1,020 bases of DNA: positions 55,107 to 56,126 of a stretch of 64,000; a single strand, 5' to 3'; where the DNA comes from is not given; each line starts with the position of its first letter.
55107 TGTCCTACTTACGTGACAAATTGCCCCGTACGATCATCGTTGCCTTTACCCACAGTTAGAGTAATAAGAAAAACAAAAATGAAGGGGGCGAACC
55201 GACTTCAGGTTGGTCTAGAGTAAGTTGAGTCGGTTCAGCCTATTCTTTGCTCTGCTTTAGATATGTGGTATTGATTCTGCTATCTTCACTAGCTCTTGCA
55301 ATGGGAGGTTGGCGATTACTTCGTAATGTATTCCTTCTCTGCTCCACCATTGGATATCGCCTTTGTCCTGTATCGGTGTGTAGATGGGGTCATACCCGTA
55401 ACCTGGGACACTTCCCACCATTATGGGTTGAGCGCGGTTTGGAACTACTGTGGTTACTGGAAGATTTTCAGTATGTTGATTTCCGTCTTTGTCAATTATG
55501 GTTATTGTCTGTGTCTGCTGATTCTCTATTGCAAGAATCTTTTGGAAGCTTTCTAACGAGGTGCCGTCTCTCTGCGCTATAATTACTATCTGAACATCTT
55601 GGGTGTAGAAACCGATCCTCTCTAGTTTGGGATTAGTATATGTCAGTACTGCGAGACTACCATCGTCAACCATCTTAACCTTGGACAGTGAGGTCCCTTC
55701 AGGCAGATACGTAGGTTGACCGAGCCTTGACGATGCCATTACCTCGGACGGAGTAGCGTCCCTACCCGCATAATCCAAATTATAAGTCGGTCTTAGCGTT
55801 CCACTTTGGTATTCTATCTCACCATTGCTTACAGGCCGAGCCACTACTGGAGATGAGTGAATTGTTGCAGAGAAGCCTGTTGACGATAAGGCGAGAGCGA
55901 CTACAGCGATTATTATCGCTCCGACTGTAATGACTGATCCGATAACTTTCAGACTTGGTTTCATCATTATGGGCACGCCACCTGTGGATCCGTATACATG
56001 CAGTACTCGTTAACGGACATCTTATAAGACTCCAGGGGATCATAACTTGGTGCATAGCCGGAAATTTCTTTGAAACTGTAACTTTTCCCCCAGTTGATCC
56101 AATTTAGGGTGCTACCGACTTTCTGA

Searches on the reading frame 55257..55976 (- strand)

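Call 18: search_protein_families(library=pfam, proteins=[window:55257-55976:-], max_evalue=0.001)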
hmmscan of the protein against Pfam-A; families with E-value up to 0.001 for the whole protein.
window:55257-55976:- (239 aa): 1 family
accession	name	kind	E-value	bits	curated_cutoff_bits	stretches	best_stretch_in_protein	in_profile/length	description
PF14285.11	DUF4367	-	6.8e-11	43.1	22.1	1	87-236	3-110/110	Domain of unknown function (DUF4367)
